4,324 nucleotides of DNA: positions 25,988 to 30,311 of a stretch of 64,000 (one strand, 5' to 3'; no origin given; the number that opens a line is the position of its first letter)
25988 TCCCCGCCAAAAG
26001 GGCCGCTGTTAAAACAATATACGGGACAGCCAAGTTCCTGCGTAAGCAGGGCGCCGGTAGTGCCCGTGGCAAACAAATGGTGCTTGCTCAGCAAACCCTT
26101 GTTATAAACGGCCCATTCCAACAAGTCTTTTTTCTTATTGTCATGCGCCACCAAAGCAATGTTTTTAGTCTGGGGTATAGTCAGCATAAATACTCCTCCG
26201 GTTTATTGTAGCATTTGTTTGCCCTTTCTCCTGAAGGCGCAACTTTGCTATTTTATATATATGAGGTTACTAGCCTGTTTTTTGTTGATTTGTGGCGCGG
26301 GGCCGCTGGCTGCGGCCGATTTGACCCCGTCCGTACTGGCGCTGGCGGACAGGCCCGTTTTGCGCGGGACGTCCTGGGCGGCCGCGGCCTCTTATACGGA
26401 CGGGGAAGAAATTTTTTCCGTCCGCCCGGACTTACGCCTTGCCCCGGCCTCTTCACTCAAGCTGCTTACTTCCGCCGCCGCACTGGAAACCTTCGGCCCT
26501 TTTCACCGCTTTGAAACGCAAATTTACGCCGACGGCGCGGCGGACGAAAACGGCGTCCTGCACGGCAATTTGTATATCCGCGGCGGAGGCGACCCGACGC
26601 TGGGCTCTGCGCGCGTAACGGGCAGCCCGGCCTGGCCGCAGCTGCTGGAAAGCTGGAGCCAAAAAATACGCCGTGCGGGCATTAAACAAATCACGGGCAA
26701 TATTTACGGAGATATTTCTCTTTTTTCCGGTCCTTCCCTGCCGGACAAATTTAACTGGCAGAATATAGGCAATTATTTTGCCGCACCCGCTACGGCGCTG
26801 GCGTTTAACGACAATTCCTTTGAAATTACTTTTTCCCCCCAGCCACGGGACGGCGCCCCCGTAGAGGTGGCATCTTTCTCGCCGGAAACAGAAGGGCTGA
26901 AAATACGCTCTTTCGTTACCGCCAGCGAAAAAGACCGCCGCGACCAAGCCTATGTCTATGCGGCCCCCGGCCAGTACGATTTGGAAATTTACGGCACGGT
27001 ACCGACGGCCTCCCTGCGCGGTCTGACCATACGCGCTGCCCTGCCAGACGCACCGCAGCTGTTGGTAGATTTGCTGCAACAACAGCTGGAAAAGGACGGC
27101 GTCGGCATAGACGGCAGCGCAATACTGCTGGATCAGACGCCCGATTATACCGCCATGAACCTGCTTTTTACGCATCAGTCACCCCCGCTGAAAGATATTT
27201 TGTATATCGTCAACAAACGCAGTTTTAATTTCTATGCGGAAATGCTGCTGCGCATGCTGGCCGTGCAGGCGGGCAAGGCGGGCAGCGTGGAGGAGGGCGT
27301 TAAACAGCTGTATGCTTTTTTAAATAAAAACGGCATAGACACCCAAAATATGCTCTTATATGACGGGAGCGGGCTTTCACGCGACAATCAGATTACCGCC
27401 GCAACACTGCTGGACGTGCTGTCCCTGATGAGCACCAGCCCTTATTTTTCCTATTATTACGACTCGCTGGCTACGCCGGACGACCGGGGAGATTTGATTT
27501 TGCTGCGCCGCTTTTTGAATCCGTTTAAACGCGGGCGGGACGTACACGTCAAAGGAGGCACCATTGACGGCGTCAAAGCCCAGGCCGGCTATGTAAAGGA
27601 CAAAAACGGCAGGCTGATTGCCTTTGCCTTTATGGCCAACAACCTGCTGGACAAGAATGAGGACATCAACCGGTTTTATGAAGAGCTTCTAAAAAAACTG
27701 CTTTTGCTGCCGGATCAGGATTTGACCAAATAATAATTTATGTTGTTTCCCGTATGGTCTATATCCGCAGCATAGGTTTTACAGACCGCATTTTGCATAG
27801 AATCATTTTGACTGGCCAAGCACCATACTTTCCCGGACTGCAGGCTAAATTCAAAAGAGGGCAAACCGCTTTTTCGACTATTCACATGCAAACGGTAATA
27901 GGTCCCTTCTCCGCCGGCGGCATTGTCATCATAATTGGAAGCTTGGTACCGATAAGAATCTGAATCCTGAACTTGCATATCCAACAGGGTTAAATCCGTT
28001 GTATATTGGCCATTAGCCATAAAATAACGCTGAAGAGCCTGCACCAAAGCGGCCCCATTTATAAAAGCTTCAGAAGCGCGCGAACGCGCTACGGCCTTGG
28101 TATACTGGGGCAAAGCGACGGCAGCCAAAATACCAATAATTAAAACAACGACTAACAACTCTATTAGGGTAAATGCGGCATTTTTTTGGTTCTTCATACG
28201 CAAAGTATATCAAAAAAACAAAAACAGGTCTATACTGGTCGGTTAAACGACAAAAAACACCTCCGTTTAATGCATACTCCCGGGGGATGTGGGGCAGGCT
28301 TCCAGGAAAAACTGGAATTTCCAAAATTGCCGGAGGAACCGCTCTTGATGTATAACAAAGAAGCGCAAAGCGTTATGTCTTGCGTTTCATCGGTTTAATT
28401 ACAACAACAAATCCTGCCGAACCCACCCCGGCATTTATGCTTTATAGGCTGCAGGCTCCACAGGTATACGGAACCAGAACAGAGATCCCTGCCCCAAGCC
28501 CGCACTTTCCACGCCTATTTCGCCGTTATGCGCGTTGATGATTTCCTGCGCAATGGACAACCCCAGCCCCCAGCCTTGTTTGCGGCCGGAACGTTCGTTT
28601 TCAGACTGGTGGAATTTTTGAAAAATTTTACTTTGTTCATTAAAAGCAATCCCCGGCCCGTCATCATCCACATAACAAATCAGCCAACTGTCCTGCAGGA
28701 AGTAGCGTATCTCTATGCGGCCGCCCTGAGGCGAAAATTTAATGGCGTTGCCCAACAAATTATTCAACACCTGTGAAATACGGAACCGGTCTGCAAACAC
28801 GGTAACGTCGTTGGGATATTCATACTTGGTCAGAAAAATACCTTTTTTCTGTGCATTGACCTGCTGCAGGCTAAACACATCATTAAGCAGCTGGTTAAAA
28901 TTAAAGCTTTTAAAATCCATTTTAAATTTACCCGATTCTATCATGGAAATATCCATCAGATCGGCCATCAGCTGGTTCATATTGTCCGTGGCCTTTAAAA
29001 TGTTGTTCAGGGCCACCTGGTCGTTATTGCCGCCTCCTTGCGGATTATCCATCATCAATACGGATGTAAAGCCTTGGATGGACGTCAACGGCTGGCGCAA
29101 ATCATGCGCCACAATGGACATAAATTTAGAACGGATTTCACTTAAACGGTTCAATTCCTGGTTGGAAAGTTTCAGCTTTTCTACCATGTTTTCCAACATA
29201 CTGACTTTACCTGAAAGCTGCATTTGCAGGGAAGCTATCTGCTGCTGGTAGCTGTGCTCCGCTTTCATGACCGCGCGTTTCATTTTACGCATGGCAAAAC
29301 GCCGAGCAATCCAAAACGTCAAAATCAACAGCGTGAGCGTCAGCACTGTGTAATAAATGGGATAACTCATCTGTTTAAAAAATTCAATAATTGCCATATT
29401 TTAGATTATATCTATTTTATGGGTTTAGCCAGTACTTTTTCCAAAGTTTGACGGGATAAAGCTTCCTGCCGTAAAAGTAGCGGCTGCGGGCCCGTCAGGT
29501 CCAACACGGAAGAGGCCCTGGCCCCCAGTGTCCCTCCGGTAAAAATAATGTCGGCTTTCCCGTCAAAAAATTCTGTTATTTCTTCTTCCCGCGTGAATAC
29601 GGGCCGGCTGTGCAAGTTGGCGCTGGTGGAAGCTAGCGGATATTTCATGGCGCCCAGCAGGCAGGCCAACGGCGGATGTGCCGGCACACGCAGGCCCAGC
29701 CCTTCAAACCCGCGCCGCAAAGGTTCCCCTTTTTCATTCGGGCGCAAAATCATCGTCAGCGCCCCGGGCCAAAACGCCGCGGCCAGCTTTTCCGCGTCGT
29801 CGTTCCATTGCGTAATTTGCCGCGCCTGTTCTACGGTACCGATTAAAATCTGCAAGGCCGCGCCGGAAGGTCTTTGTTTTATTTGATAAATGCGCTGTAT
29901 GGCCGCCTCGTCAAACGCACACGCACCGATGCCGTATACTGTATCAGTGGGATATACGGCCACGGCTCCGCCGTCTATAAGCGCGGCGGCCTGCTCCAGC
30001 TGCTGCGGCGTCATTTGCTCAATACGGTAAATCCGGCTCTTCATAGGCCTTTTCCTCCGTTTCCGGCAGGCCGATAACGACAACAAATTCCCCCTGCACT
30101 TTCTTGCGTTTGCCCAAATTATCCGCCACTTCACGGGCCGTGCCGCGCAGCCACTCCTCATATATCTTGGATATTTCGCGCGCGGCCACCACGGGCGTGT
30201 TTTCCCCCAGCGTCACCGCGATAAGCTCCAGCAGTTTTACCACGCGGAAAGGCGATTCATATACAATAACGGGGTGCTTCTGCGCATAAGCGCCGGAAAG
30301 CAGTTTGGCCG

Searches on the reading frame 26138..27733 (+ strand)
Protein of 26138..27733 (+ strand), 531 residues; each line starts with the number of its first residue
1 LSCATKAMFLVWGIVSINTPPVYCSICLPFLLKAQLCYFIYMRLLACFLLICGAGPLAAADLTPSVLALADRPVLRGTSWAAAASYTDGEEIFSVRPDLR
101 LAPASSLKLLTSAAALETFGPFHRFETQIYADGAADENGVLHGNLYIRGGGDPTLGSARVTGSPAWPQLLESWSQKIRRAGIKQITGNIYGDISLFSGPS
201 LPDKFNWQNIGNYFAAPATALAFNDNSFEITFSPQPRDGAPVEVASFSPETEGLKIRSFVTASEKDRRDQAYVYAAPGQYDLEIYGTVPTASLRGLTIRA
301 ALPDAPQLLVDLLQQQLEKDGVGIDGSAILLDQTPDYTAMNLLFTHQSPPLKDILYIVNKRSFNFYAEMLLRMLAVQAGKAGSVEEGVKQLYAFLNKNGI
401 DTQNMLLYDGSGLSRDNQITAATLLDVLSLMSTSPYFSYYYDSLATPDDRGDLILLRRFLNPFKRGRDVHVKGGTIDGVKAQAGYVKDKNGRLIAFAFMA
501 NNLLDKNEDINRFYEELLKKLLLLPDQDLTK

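Call 58: search_protein_families(library=pfam, proteins=[window:26138-27733:+], max_evalue=0.001)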
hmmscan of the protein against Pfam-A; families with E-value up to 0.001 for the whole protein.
window:26138-27733:+ (531 aa): 1 family
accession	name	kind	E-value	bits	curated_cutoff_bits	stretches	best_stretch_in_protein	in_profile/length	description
PF02113.21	Peptidase_S13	-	2.3e-87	294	22.8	1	69-508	9-429/444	D-Ala-D-Ala carboxypeptidase 3 (S13) family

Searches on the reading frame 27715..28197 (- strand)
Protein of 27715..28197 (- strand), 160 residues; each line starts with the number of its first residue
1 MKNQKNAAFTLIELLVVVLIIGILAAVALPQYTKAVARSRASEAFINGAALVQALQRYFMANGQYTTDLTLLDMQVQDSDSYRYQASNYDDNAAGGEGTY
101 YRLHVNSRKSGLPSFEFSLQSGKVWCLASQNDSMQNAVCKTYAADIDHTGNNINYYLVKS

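Call 14: search_protein_families(library=pfam, proteins=[window:27715-28197:-], max_evalue=0.01)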
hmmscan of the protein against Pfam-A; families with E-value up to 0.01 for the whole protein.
window:27715-28197:- (160 aa): 3 families
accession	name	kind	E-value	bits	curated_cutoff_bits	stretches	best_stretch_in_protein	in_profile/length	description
PF07963.17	N_methyl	-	4.5e-08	32.8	21.2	1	4-29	2-27/27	Prokaryotic N-terminal methylation motif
PF16734.10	Pilin_GH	-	0.00013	22.7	28.9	1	43-143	3-94/114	Type IV pilin-like G and H, putative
PF16732.10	ComP_DUS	-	0.00014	23.1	27.3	1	30-90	1-61/87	Type IV minor pilin ComP, DNA uptake sequence receptor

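Call 26: find_encoding_contigs(protein=window:27715-28197:-, flank=1500, max_places=10)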
Protein window:27715-28197:- (160 aa): 5 contigs read that carry it; 5 places shown.
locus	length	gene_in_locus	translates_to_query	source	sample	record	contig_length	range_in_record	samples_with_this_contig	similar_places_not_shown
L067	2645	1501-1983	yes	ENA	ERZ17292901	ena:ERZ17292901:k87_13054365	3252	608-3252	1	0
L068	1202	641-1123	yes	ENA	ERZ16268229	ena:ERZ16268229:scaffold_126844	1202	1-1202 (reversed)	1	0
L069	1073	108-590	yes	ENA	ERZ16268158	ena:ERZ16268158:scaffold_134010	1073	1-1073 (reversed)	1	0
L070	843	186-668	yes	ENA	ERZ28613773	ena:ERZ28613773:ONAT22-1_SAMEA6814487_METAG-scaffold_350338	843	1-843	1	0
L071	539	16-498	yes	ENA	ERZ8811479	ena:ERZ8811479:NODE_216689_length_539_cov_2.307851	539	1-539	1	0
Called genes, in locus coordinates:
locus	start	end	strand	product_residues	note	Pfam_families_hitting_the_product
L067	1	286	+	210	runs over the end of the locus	PF01300:Sua5_yciO_yrdC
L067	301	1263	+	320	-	PF00512:HisKA, PF02518:HATPase_c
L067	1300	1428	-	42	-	-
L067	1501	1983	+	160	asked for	PF07963:N_methyl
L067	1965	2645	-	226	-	?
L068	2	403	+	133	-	?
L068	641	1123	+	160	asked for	PF07963:N_methyl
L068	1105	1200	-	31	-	?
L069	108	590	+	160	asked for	PF07963:N_methyl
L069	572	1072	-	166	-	?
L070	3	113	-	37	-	?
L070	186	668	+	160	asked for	PF07963:N_methyl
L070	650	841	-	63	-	?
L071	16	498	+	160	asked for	PF07963:N_methyl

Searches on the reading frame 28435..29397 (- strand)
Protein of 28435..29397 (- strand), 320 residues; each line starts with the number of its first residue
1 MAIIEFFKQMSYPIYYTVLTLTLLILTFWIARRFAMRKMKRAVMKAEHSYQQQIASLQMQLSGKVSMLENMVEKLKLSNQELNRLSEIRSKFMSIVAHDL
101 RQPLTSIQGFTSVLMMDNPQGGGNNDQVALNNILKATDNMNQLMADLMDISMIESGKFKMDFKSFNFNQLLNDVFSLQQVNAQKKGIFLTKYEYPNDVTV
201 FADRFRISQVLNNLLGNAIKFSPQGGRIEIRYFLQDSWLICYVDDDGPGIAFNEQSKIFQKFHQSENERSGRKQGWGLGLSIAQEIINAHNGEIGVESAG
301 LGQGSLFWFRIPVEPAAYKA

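Call 58: search_protein_families(library=pfam, proteins=[window:28435-29397:-], max_evalue=0.001)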
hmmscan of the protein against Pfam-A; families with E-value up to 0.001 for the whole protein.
window:28435-29397:- (320 aa): 2 families
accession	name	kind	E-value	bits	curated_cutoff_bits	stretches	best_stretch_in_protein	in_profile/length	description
PF02518.31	HATPase_c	-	1.3e-24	87.2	26.4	1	203-314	2-110/111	Histidine kinase-, DNA gyrase B-, and HSP90-like ATPase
PF00512.31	HisKA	-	2.7e-15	56.6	26.9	1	89-156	2-66/66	His Kinase A (phospho-acceptor) domain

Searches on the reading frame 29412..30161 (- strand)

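Call 58: search_protein_families(library=pfam, proteins=[window:29412-30161:-], max_evalue=0.001)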
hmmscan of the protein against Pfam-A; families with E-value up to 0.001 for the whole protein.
window:29412-30161:- (249 aa): 1 family
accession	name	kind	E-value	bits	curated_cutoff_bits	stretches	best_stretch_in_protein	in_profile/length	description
PF01300.24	Sua5_yciO_yrdC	-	2.7e-43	148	25.1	1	61-232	2-177/178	Telomere recombination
